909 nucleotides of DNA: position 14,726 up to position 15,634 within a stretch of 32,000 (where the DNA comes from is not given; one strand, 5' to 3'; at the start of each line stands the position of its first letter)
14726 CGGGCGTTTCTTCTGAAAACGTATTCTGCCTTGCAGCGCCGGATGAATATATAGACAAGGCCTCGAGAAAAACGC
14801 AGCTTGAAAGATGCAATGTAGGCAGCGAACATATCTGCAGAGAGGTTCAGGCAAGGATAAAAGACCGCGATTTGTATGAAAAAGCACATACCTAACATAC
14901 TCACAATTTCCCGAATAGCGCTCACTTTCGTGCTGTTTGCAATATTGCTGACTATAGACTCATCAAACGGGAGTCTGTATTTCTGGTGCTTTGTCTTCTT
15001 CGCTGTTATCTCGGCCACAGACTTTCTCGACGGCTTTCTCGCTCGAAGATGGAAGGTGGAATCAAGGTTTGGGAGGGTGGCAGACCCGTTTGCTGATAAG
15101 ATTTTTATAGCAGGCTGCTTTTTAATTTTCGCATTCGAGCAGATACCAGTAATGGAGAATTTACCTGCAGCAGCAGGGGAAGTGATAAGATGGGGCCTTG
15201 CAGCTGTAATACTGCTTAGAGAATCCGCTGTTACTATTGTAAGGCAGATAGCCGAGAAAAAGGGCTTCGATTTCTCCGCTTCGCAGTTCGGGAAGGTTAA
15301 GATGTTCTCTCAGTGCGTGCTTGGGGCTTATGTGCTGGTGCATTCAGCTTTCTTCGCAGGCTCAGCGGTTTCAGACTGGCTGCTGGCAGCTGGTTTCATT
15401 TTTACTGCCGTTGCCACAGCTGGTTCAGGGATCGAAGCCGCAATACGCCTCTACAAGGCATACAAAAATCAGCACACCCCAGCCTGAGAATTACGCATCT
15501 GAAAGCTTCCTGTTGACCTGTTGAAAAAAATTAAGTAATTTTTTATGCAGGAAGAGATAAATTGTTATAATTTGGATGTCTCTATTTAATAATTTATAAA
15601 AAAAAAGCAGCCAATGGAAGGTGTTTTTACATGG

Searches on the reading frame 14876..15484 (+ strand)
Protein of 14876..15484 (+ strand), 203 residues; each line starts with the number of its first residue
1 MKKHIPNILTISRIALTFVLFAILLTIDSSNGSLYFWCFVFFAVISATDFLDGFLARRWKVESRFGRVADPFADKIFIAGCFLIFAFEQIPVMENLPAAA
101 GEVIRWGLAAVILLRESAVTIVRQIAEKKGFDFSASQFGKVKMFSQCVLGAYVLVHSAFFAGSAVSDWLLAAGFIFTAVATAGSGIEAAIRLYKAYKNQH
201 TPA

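Call 50: find_related_loci(query=window:14876-15484:+, collection=metagenome_contigs, flank=8000)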
Query window:14876-15484:+ (203 aa) in metagenome_contigs; peptide patterns used: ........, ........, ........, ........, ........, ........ (x = any residue, [..] = any of these).
434 stretches matched a pattern; 171 encode a relative of the query (tblastn E <= 1e-3); the best 80 are kept; 80 distinct loci.
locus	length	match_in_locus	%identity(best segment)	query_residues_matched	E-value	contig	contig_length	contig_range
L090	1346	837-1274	36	1-160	2e-23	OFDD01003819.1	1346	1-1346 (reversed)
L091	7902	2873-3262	38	1-142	1e-22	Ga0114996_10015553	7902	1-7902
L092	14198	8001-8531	33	1-185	3e-22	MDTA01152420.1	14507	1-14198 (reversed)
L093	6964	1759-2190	37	1-158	6e-19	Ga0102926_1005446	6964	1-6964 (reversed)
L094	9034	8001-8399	34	1-149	5e-19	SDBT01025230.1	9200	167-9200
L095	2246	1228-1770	34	1-190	7e-18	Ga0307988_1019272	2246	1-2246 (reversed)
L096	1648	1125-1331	51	1-75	4e-16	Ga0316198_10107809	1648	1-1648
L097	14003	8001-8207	52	1-75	6e-16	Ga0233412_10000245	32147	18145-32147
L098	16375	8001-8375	34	1-140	3e-15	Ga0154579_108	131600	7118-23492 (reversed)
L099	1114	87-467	33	1-140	3e-15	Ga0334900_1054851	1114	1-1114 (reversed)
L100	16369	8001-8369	33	1-140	9e-15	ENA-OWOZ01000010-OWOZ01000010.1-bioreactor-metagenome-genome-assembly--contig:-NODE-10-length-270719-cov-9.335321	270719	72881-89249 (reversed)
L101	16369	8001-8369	33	1-140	9e-15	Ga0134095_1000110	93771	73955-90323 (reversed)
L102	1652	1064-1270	45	1-75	7e-15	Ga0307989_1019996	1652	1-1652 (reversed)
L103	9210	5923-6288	33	1-141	2e-14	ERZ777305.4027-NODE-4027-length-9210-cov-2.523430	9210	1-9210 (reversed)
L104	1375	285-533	40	1-88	1e-14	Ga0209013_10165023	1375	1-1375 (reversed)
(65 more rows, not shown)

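Call 59: search_protein_families(library=pfam, proteins=[window:14876-15484:+], max_evalue=0.00001)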
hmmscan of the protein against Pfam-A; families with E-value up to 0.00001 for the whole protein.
window:14876-15484:+ (203 aa): 1 family
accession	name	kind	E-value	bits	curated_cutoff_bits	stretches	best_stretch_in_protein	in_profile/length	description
PF01066.26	CDP-OH_P_transf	-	5.3e-32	111.8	22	1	4-178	2-151/152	CDP-alcohol phosphatidyltransferase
